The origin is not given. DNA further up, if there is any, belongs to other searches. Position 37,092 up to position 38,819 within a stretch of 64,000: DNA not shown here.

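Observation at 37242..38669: LonB-like AAA+ ATPase without protease domain, TM hairpin replaced by a zinc ribbon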

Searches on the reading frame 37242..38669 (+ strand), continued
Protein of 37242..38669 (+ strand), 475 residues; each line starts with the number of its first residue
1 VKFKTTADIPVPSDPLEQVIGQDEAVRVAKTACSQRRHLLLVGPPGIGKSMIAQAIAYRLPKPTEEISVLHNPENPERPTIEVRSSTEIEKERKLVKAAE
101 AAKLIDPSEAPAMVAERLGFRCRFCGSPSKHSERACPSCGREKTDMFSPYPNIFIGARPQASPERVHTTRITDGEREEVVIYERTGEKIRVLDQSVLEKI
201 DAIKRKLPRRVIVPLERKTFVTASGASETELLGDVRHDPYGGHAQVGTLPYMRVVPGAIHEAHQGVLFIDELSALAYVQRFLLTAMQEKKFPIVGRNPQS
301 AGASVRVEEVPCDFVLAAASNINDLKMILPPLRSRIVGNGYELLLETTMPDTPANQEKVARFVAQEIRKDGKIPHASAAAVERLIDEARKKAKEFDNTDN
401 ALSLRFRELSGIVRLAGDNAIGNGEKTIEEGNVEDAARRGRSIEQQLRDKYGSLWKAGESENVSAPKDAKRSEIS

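Call 9: search_solved_structures(query=window:37242-38669:+, max_evalue=0.001, show_alignments=2)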
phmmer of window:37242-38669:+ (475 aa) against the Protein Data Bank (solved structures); distinct sequences matched with E-value up to 0.001: 13.
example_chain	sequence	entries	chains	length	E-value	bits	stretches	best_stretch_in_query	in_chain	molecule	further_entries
3k1j_A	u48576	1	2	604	3.7e-88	299.6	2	217-451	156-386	ATP-dependent protease Lon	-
4zpx_A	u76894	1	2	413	7.8e-86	291.9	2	217-438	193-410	ATP-dependent protease Lon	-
9dx3_A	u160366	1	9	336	1.5e-06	30.7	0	263-397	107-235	Holliday junction branch migration complex subunit RuvB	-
9dx4_A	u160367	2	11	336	1.5e-06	30.6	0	263-397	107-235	Holliday junction branch migration complex subunit RuvB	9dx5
1j7k_A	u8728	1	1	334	0.00036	22.8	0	25-61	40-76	HOLLIDAY JUNCTION DNA HELICASE RUVB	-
1in4_A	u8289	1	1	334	0.00037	22.7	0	25-61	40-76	HOLLIDAY JUNCTION DNA HELICASE RUVB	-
1ixr_C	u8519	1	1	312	0.00049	22.3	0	27-60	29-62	RuvB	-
1ixs_B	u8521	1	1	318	0.00051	22.3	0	27-60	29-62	RuvB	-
8efv_D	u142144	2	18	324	0.00055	22.2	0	27-60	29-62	Holliday junction ATP-dependent DNA helicase RuvB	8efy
1hqc_A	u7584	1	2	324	0.00055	22.2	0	27-60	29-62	RUVB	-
1in8_A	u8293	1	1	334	0.0006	22.1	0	25-61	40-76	HOLLIDAY JUNCTION DNA HELICASE RUVB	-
1in5_A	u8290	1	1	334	0.00076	21.7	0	25-61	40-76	HOLLIDAY JUNCTION DNA HELICASE RUVB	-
1in6_A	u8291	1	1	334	0.00097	21.4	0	25-61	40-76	HOLLIDAY JUNCTION DNA HELICASE RUVB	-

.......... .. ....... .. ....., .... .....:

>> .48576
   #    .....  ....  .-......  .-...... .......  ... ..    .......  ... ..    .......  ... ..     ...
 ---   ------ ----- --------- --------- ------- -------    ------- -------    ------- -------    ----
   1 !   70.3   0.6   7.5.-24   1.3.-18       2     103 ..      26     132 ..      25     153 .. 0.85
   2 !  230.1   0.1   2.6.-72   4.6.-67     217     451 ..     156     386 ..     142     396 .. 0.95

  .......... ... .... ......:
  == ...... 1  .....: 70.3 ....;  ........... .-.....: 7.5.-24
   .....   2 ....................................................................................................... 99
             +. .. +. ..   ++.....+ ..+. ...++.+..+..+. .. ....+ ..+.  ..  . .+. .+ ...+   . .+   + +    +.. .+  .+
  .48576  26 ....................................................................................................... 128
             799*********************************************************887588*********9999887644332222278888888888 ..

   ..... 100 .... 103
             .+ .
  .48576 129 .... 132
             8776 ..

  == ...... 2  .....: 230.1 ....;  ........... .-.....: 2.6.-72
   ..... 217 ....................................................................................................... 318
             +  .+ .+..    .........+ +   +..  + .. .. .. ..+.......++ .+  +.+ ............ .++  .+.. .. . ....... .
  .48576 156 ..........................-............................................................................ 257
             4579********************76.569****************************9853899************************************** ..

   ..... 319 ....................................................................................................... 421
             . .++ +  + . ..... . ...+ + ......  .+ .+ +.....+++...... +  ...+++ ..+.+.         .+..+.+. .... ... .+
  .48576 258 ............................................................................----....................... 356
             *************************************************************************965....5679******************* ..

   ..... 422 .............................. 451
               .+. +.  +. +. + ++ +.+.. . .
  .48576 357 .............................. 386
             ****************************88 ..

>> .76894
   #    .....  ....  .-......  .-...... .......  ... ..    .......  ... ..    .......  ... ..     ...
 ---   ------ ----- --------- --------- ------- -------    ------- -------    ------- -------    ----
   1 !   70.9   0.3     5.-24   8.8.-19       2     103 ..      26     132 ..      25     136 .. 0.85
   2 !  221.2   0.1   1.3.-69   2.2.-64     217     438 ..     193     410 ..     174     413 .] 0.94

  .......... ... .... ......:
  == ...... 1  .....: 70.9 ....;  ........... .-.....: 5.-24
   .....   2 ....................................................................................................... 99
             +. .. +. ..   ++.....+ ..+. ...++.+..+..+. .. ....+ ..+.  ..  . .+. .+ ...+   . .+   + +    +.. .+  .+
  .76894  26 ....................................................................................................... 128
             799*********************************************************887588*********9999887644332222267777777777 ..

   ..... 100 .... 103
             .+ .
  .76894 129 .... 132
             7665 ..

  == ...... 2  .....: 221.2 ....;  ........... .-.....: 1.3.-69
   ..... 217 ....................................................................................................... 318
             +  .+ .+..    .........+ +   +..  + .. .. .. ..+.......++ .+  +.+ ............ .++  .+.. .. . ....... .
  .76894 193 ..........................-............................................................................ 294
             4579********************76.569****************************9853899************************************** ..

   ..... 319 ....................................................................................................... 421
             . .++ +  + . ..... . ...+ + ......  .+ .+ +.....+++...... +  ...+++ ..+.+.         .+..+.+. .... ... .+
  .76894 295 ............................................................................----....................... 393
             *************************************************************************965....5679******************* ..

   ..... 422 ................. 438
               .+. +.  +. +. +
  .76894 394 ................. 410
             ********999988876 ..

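Call 14: find_encoding_contigs(protein=window:37242-38669:+, flank=10000, max_places=3)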
Protein window:37242-38669:+ (475 aa): no gene with exactly this product is on record in the collection.

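Call 15: find_related_loci(query=A1, collection=genome_contigs, flank=6000)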
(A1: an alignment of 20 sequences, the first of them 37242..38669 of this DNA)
Query A1 (475 aa) in genome_contigs; peptide patterns used: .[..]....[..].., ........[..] (x = any residue, [..] = any of these).
600 stretches matched a pattern (row limit reached: there are more); 587 encode a relative of the query (tblastn E <= 1e-3); the best 80 are kept; 80 distinct loci.
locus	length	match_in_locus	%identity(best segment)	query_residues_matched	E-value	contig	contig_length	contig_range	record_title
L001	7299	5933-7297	91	1-456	0e+0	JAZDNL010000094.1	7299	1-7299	MAG: Candidatus Micrarchaeota archaeon isolate MEGAHIT-group-0.708 k141_9327039, whole genome shotgun sequence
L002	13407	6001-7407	63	1-472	0e+0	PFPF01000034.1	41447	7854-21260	MAG: Candidatus Micrarchaeota archaeon CG_4_10_14_0_2_um_filter_60_11 CG_4_10_14_0.2_scaffold_221_c, whole genome shotgu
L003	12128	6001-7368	64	3-461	0e+0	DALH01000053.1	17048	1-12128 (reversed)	MAG TPA_asm: Candidatus Micrarchaeota archaeon UBA95 UBA95_contig_13344, whole genome shotgun sequence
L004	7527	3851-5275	62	1-475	0e+0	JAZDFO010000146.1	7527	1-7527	MAG: Candidatus Micrarchaeota archaeon isolate MEGAHIT-group-0.211 k141_6382478, whole genome shotgun sequence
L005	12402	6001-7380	63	1-461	0e+0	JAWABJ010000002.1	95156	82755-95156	MAG: Candidatus Norongarragalinales archaeon isolate JZ-4_201803_bins_88 JZ-4_201803_bins_88_scaffold_2, whole genome sh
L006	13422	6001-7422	63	1-474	0e+0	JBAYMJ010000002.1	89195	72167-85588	MAG: Candidatus Micrarchaeia archaeon isolate SO_2016_LW1_37 scaffold00117_LW64-88_2016, whole genome shotgun sequence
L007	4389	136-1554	63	3-475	0e+0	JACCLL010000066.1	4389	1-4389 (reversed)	MAG: Candidatus Micrarchaeota archaeon isolate Sv246 k141_6690285, whole genome shotgun sequence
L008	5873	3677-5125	64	1-475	0e+0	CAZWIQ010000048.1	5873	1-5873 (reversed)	MAG TPA_asm: Candidatus Micrarchaeota archaeon isolate SRP098346_co1_177 genome assembly, contig: NODE_19837_length_5873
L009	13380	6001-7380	61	1-461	0e+0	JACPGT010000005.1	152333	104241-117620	MAG: Candidatus Micrarchaeota archaeon isolate NC_groundwater_395_Ag_B-0.1um_58_13 GD18-4_B1_scaffold_180637, whole geno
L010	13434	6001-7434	59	5-475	0e+0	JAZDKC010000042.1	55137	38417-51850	MAG: Candidatus Micrarchaeota archaeon isolate MEGAHIT-group-0.512 k141_2441358, whole genome shotgun sequence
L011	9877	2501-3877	62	3-461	0e+0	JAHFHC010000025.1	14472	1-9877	MAG: Candidatus Micrarchaeota archaeon isolate nzgw33 NODE_5499_length_14473_cov_3.688266, whole genome shotgun sequence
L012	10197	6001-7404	64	2-461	0e+0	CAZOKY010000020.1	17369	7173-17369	MAG TPA_asm: Candidatus Micrarchaeota archaeon isolate SRP178699_co1_600 genome assembly, contig: NODE_4100_length_17369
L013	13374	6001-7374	62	3-463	0e+0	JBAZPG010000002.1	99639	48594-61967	MAG: Candidatus Micrarchaeia archaeon isolate SO_2017_SWC_24 scaffold_199_c1_LP-4_2017, whole genome shotgun sequence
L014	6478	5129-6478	63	3-452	0e+0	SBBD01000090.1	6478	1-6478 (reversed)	MAG: archaeon isolate Bin_28_2_1 Hy_contig10304, whole genome shotgun sequence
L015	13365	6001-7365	62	5-461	0e+0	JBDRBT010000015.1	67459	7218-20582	MAG: Candidatus Micrarchaeota archaeon isolate MEGAHIT-group-1.142 k141_13531369, whole genome shotgun sequence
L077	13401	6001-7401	53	6-468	2e-168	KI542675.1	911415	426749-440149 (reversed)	MAG: Thermoplasmatales archaeon E-plasma genomic scaffold AMDU2_EPLS00003, whole genome shotgun sequence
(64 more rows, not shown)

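Call 39: predict_structure(alignment_id=A2)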
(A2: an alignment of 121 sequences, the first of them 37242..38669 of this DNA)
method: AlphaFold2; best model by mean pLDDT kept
length: 475 residues; sequences in the alignment: 121
mean_pLDDT: 88.5   pTM: 0.79
mean pLDDT of the five models: 88.5, 87.8, 87.7, 86.5, 82.0
residues with pLDDT >= 90: 322; 70-90: 103; 50-70: 43; < 50: 7
segments of 3 or more residues with pLDDT < 50: 468-472
pLDDT, mean of each block of 10 residues (from residue 1): 91 93 96 96 95 96 96 87 94 84 88 92 92 91 67 59 87 86 92 86 78 96 86 83 70 94 97 93 97 78 80 97 95 96 97 97 97 97 97 94 95 97 97 93 79 76 55 48
secondary structure, 60 per line:
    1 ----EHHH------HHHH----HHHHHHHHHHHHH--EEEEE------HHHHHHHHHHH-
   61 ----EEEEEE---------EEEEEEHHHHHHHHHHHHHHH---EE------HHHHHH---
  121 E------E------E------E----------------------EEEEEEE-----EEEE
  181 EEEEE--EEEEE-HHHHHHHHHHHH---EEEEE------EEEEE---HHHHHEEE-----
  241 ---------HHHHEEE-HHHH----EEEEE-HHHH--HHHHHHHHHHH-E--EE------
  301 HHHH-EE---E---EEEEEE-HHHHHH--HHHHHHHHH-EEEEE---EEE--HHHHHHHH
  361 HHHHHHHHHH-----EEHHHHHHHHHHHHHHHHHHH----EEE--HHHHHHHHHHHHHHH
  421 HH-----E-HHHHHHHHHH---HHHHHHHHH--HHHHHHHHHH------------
elements in order: H15-18 H23-35 E38-42 H49-59 E65-70 E80-85 H86-100 H112-117 E165-171 E177-185 E188-192 H194-205 E209-213 E220-224 H228-232 E233-235 H250-253 E254-256 H258-261 E266-270 H272-275 H278-288 H301-304 E315-320 H322-327 H330-338 E340-344 E348-350 H353-370 H378-396 E401-403 H406-422 H430-439 H443-451 H454-463

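Call 43: fold_search(model_id=the predicted structure, library=pdb)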
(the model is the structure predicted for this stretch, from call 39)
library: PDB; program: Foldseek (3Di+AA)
matches with E <= 10: 1104; with E <= 0.001: 417
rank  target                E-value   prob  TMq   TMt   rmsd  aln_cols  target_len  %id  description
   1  3k1j_A                8.0e-39  1.00  0.65  0.55   3.5       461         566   36  Crystal structure of Lon protease from Thermococcus onnurineus NA1 (released 2010-09-22)
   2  3k1j_B                3.7e-36  1.00  0.66  0.56   4.8       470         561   36  Crystal structure of Lon protease from Thermococcus onnurineus NA1 (released 2010-09-22)
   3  4zpx_B                1.1e-34  1.00  0.63  0.90   5.4       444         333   37  Crystal structure of Lon ATPase domain from Thermococcus onnurineus NA1 (released 2016-05-11)
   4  4zpx_A                1.1e-33  1.00  0.60  0.86   6.1       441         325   36  Crystal structure of Lon ATPase domain from Thermococcus onnurineus NA1 (released 2016-05-11)
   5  7ev4_A                1.9e-14  1.00  0.53  0.43  10.8       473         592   17  Crystal structure of the Lon-like protease MtaLonC with S582A mutation in complex with F-b20-Q (released 2021-11-24)
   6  7euy_A                3.2e-14  1.00  0.55  0.45   9.5       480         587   16  Crystal structure of the Lon-like protease MtaLonC with D582A mutation in complex with substrate polypeptide (released 2021-11-24)
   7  7ev6_A                3.6e-14  1.00  0.53  0.43  11.1       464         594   16  Crystal structure of the Lon-like protease MtaLonC with D581A mutation in complex with F-b20-Q (released 2021-11-24)
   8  8k91_A                7.7e-14  1.00  0.53  0.37  20.1       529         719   16  CryoEM structure of LonC S582A hepatmer with Lysozyme (released 2024-08-07)
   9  7eux_A                1.0e-13  1.00  0.54  0.45   9.6       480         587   16  Crystal structure of the Lon-like protease MtaLonC with D581A mutation in complex with substrate polypeptide (released 2021-11-24)
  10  4fwg                  1.0e-13  1.00  0.54  0.44  10.4       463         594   16  Crystal structure of the Lon-like protease MtaLonC in complex with lactacystin (released 2013-06-26)
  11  8k8v_A                1.1e-13  1.00  0.54  0.37  17.9       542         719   16  CryoEM structure of LonC protease hepatmer, apo state (released 2024-08-07)
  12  4fw9                  1.2e-13  1.00  0.54  0.43   9.2       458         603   16  Crystal structure of the Lon-like protease MtaLonC (released 2013-06-26)
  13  4fwh                  1.4e-13  1.00  0.50  0.42  11.7       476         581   14  Crystal structure of the Lon-like protease MtaLonC in complex with MG262 (released 2013-06-26)
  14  4fwd                  2.0e-13  1.00  0.55  0.45  10.2       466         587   16  Crystal structure of the Lon-like protease MtaLonC in complex with bortezomib (released 2013-06-26)
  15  8p5e_6                6.4e-08  1.00  0.21  0.16  16.3       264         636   16  S. cerevisiae nexus-sCMGE after DNA replication initiation (released 2024-05-29)
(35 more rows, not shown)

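Call 48: search_protein_representatives(protein=window:37242-38669:+)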
Query: 475 residues. Proteins with E-value up to 0.001 (for the whole library): 1110; up to 1e-10: 435; up to 1e-30: 136. The best 150 are listed.
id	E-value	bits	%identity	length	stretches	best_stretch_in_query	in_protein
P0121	1.5e-162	558.0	59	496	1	3-465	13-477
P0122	3.2e-149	514.1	53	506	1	3-459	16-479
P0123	3.6e-120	418.3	57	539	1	3-360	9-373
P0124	2.2e-116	405.9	55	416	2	209-452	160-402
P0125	2.3e-112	392.6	56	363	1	5-377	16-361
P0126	1.7e-107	376.6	57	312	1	174-474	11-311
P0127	2.0e-107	376.3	46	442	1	4-438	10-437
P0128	4.0e-103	362.1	44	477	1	5-455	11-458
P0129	7.5e-103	361.2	48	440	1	5-455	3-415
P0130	1.4e-98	347.1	41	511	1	1-468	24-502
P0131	1.7e-98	346.9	43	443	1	4-439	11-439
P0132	2.7e-98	346.2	50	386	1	96-456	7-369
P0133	4.2e-98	345.6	40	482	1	3-460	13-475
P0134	2.9e-94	332.9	61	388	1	114-391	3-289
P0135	2.3e-93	330.0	41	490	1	2-457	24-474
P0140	4.8e-78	279.5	37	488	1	8-461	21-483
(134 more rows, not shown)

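Call 50: list_cluster_members(proteins=[P0121, P0122, P0127, P0128, P0129, P0130, P0131, P0133, P0135, P0140])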
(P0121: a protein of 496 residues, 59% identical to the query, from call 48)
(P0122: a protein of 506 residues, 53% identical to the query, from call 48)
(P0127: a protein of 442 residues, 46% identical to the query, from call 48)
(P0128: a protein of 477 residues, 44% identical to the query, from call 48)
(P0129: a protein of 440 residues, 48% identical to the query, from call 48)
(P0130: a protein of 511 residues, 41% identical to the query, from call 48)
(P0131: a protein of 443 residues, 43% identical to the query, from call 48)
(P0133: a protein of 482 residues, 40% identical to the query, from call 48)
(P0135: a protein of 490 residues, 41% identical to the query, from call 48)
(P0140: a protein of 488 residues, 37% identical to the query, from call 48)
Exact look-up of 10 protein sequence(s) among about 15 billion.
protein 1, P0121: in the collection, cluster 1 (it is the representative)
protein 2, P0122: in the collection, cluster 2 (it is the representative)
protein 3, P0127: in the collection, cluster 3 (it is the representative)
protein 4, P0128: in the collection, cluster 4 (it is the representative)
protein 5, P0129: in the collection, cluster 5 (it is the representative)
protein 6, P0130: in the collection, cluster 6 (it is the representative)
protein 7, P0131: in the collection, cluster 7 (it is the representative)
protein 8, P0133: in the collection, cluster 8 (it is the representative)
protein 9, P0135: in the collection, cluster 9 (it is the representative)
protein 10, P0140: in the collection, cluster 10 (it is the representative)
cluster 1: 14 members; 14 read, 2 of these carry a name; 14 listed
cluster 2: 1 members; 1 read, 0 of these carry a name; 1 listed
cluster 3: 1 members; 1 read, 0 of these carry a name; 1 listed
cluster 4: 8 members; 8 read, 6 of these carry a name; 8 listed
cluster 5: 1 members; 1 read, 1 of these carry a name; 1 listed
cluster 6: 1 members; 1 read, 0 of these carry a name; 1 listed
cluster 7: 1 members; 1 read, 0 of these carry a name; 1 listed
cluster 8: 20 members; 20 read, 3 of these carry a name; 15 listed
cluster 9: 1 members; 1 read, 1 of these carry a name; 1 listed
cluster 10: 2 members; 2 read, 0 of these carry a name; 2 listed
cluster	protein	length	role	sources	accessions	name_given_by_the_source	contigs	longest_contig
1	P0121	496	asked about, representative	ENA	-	-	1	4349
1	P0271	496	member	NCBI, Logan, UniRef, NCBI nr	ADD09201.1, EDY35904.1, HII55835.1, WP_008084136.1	ATP-binding protein [Candidatus Aciduliprofundum boonei] | AAA ATPase central domain protein n=1 Tax=Aciduliprofundum boonei (strain DSM 19572 / ...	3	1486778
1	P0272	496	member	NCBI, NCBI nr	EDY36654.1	Magnesium chelatase, subunit ChlI family [Aciduliprofundum boonei T469]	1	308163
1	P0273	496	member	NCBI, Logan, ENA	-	-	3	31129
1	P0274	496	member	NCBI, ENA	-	-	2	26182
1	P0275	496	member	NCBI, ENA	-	-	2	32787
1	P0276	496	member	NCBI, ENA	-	-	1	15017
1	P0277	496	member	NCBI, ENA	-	-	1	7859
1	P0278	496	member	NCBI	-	-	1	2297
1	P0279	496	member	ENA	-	-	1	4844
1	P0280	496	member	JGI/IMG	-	-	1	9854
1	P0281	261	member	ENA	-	-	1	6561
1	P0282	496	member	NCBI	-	-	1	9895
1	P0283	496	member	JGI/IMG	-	-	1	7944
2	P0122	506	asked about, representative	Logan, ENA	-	-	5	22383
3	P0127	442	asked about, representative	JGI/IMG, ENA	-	-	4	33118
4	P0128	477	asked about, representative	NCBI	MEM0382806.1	MAG: ATP-binding protein [Candidatus Anstonellales archaeon]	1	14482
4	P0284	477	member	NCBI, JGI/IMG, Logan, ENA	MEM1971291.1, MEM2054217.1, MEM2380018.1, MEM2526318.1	MAG: ATP-binding protein [Candidatus Anstonellales archaeon]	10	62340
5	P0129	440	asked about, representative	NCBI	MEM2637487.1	MAG: ATP-binding protein [Candidatus Korarchaeota archaeon]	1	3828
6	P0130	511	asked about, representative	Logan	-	-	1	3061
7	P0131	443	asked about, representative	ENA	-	-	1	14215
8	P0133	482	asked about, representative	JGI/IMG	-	predicted ATP-dependent protease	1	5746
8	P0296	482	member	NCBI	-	-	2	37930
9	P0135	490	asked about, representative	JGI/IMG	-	predicted ATP-dependent protease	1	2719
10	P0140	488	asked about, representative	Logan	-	-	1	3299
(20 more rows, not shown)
